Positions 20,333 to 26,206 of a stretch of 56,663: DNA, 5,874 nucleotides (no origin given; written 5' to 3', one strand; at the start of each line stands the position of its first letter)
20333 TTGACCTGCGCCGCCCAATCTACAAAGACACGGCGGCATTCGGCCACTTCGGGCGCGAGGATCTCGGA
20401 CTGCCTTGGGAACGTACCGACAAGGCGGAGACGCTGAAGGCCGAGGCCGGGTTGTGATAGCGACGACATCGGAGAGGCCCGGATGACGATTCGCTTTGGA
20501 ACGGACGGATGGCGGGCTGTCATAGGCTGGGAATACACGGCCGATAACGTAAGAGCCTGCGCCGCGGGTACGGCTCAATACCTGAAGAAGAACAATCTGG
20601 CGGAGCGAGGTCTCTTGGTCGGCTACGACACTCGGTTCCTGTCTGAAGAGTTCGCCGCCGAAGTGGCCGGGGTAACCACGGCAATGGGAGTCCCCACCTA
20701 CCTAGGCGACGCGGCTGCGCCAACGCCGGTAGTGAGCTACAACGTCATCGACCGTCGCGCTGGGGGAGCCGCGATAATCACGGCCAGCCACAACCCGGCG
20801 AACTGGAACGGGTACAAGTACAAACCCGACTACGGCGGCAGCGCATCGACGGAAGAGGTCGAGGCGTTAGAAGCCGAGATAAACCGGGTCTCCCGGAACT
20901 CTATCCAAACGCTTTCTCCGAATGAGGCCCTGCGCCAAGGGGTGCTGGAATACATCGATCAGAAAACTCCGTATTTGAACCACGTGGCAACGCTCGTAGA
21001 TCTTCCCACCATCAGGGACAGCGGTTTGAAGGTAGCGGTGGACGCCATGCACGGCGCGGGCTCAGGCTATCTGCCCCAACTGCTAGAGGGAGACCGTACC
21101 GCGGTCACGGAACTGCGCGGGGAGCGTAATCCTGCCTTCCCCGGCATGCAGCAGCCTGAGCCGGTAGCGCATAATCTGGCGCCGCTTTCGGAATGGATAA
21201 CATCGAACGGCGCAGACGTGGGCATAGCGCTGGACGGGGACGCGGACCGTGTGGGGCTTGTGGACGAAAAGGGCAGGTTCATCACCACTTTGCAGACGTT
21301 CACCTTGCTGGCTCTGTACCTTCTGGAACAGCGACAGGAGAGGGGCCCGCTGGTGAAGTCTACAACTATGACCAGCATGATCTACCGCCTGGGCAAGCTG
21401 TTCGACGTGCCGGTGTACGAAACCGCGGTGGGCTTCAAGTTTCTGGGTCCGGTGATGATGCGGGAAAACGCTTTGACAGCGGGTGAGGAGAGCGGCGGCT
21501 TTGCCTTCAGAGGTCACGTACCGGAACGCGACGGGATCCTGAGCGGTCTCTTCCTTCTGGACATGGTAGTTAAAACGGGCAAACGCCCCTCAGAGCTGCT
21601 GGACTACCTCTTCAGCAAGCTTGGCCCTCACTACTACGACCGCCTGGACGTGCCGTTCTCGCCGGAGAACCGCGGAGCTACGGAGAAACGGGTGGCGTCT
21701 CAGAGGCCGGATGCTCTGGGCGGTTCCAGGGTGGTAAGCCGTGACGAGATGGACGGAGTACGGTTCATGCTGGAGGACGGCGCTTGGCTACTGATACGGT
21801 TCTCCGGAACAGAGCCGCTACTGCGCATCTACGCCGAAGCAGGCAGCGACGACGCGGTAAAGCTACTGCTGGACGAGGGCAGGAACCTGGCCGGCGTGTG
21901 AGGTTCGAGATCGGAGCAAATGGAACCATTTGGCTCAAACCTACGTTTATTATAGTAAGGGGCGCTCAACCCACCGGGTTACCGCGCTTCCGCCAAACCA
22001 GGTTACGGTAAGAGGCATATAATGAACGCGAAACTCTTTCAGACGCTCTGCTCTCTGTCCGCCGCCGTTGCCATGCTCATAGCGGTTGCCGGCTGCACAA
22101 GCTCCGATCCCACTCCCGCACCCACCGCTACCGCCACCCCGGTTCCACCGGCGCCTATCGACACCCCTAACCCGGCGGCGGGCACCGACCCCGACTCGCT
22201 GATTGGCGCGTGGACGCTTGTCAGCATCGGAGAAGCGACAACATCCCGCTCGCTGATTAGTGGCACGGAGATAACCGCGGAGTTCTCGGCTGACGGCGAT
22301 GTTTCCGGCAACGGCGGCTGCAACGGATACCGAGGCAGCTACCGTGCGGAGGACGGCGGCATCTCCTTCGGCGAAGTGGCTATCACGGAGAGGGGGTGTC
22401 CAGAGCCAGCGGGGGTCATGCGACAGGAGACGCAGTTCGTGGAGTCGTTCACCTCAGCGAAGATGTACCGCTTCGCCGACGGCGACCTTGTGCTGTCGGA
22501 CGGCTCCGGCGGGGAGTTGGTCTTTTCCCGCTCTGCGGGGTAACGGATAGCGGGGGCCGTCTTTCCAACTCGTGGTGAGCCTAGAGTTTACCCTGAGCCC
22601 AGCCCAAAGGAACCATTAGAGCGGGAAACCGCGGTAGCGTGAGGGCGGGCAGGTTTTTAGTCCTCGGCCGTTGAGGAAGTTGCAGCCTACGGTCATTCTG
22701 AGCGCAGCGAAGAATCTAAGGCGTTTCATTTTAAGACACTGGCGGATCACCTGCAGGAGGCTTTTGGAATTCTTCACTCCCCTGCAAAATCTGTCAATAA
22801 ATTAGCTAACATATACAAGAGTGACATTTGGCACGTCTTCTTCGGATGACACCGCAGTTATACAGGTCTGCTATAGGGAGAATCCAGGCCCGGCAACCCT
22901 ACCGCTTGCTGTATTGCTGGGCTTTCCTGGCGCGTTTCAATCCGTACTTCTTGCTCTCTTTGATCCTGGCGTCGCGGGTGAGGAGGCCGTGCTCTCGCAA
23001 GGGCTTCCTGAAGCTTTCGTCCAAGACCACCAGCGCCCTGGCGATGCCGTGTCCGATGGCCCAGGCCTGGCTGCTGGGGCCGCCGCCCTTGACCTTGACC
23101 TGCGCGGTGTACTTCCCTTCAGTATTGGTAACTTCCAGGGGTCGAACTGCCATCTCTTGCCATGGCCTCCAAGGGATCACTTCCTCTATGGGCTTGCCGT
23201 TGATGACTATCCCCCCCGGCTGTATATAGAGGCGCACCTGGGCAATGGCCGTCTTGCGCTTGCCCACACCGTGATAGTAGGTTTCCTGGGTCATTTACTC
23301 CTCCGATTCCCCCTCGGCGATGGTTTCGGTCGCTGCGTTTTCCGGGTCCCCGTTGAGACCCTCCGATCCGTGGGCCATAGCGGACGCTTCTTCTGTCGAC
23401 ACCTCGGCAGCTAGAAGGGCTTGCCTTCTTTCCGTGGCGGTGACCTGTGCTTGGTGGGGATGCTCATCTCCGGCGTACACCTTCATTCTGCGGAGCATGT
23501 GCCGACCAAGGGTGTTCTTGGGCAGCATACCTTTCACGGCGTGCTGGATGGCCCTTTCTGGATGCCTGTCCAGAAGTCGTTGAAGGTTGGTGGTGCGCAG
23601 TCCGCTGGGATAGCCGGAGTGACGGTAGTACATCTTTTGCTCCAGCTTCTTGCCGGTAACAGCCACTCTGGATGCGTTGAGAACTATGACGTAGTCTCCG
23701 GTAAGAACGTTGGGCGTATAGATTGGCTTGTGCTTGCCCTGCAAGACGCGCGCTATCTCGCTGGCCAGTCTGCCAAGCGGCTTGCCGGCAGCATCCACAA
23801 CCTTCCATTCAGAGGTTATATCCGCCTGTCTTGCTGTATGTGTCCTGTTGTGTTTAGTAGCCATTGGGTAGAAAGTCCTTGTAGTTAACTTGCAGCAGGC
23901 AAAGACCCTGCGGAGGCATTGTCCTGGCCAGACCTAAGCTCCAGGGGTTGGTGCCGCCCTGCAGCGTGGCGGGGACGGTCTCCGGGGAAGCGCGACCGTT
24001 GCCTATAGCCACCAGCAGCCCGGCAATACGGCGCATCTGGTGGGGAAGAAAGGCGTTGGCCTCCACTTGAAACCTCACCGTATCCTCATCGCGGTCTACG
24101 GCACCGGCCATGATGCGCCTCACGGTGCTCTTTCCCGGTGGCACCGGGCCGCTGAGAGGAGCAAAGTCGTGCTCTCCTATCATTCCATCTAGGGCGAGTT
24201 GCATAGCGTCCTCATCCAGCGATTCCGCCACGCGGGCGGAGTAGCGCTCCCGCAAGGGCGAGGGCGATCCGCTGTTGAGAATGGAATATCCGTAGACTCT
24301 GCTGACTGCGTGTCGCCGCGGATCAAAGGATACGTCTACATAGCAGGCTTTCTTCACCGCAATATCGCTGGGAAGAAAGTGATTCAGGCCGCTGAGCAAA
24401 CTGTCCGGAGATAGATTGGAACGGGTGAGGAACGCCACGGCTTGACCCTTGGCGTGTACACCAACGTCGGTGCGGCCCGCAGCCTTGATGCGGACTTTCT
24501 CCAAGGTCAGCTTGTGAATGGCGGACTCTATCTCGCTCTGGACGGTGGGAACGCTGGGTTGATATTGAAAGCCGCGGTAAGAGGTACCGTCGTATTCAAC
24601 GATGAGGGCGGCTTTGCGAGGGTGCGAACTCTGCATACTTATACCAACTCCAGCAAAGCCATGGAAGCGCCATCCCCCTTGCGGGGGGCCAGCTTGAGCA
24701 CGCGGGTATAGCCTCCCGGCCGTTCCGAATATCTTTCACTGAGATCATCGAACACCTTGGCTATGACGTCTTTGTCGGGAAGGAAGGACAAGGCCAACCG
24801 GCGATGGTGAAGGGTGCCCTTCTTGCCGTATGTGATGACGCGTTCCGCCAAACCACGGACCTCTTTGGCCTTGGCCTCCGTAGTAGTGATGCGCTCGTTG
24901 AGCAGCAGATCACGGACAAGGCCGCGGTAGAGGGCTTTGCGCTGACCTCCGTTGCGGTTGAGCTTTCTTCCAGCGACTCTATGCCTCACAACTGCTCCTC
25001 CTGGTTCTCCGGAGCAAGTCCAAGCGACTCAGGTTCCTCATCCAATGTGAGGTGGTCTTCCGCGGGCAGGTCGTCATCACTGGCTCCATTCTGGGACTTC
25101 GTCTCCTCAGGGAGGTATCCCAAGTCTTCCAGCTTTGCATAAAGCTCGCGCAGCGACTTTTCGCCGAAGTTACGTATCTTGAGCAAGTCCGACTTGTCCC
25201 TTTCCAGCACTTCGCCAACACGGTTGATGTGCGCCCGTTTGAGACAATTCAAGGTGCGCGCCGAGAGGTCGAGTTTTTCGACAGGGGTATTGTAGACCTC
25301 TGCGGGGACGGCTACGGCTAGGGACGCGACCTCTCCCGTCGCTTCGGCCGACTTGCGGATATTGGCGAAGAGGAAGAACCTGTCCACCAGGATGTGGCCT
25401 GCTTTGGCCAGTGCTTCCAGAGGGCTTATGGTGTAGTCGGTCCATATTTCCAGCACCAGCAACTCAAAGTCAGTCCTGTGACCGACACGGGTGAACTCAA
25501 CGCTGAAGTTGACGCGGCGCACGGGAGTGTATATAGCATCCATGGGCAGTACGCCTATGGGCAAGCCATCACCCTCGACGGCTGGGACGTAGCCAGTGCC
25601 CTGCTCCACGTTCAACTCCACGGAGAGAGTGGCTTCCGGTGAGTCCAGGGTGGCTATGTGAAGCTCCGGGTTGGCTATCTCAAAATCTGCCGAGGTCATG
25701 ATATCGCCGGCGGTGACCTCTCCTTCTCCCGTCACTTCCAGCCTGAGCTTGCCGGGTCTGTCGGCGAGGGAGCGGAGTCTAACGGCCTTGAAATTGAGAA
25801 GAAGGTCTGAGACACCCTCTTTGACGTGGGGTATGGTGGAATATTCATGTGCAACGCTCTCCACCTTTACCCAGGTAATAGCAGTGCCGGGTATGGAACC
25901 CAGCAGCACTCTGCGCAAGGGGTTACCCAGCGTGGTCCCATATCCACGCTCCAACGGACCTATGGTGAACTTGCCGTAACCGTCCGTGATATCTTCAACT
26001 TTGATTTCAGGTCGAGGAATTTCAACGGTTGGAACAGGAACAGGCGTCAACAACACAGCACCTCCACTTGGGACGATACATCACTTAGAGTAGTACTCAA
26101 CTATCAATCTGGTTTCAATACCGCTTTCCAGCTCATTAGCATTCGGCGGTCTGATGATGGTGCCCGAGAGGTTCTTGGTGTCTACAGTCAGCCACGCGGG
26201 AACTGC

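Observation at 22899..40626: Systematic long acidic low-complexity tails on many ribosomal proteins and RpoA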

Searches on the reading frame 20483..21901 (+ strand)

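Call 30: search_protein_families(library=pfam, proteins=[window:20483-21901:+])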
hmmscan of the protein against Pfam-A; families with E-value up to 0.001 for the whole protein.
window:20483-21901:+ (472 aa): 4 families
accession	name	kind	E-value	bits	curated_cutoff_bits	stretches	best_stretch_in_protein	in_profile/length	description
PF02878.22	PGM_PMM_I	-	1.4e-33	115.9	22.5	1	4-137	3-135/138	Phosphoglucomutase/phosphomannomutase, alpha/beta/alpha domain I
PF02879.22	PGM_PMM_II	-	2.1e-26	92.9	29.3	1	163-264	2-103/103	Phosphoglucomutase/phosphomannomutase, alpha/beta/alpha domain II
PF02880.22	PGM_PMM_III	-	2.9e-22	79.4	20.7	1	271-378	4-113/115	Phosphoglucomutase/phosphomannomutase, alpha/beta/alpha domain III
PF00408.26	PGM_PMM_IV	-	2.6e-11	43.8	23.1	1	421-465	21-64/68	Phosphoglucomutase/phosphomannomutase, C-terminal domain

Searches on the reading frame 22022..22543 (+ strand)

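Call 30: search_protein_families(library=pfam, proteins=[window:22022-22543:+])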
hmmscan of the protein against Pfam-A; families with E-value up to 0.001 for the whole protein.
window:22022-22543:+ (173 aa): 1 family
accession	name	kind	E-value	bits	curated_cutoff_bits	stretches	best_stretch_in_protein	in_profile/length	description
PF03724.22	META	-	4.9e-20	72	24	1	62-167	7-106/109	META domain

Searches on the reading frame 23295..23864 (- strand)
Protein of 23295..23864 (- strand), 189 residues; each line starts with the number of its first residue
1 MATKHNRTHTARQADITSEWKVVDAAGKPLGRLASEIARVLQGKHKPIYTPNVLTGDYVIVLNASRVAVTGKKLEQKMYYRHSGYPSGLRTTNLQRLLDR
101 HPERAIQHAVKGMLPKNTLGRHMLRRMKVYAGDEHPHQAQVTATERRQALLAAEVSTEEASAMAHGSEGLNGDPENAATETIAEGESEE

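Call 4: search_protein_families(library=pfam, proteins=[window:23295-23864:-])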
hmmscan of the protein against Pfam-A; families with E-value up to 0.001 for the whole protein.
window:23295-23864:- (189 aa): 1 family
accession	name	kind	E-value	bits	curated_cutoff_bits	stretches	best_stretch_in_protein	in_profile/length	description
PF00572.24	Ribosomal_L13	-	1.2e-48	164.5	23.8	1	19-136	2-119/119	Ribosomal protein L13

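Call 63: search_solved_structures(query=window:23295-23864:-, max_evalue=1e-42)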
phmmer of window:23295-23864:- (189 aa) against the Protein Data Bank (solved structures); distinct sequences matched with E-value up to 1e-42: 34.
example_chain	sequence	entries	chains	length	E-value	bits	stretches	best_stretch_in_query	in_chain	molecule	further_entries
7unr_L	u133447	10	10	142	7.8e-51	176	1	7-141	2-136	50S ribosomal protein L13 | Large ribosomal subunit protein uL13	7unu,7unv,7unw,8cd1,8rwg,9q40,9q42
6spb_J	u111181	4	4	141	1e-50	175.6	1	7-141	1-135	50S ribosomal protein L13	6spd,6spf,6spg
10px_1N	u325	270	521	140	2.7e-50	174.3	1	13-140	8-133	50S ribosomal protein L13 | 50S ribosomal protein L11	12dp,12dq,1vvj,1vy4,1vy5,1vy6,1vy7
4v68_BN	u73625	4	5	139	2.7e-50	174.2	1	13-140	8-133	50S ribosomal protein L13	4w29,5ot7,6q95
4v4j_H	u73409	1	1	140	2.7e-50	174.2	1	16-140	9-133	50S ribosomal protein L13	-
4v87_AM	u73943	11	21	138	2.9e-50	174.1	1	13-140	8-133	50S ribosomal protein L13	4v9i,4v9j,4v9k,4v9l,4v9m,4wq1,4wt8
4v7p_BJ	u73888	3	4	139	2.9e-50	174.1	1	16-140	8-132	50S ribosomal protein L13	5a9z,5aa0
4v83_BJ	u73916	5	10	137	3.2e-50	174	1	16-140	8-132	50S ribosomal protein L13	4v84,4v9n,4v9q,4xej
4v4i_H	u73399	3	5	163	3.9e-50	173.7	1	12-140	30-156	50S ribosomal protein L13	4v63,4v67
24yw_J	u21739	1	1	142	1.3e-49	172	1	8-141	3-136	Large ribosomal subunit protein uL13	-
8rd8_IX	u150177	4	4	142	1.6e-48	168.4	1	7-141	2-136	Large ribosomal subunit protein uL13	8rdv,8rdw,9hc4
9qt5_J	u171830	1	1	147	5.6e-48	166.7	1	7-141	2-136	Large ribosomal subunit protein uL13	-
6v39_I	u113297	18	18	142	9.7e-48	165.9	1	7-141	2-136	50S ribosomal protein L13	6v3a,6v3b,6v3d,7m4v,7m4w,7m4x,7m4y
28nt_I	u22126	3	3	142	1.8e-47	165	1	7-141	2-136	Large ribosomal subunit protein uL13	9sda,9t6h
6yhs_F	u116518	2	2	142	4.9e-47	163.6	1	7-141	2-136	50S ribosomal protein L13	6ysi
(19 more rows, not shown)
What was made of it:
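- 23298..23429 (-): uL13 C-terminal acidic tail (residues 146-189). PDB homology ends at residue 140-148 (call 63).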

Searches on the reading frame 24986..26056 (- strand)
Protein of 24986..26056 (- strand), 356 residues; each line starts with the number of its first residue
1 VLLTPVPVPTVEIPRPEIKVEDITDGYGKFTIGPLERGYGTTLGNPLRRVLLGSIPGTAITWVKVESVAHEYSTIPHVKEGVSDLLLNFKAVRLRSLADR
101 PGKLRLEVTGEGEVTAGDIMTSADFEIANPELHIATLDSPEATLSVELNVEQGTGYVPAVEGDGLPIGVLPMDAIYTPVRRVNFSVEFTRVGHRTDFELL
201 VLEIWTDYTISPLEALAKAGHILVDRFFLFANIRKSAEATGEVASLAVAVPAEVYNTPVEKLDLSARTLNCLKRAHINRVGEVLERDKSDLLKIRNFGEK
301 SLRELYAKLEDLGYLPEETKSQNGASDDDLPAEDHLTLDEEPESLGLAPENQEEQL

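Call 4: search_protein_families(library=pfam, proteins=[window:24986-26056:-])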
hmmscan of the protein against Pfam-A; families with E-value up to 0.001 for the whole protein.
window:24986-26056:- (356 aa): 3 families
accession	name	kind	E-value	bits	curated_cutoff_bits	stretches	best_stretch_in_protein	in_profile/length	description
PF01000.31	RNA_pol_A_bac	-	2.3e-26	92.8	33.9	1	63-177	1-119/119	RNA polymerase Rpb3/RpoA insert domain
PF03118.21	RNA_pol_A_CTD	-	1e-21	76.8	23.8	1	254-310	10-66/67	Bacterial RNA polymerase, alpha chain C terminal domain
PF01193.29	RNA_pol_L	-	2.1e-20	72.7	24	1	34-227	2-74/74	RNA polymerase Rpb3/Rpb11 dimerisation domain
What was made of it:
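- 24989..25102 (-): RpoA acidic tail after the alpha C-terminal domain (residues 319-356). The Pfam RNA_pol_A_CTD domain ends at residue 310 (call 4).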
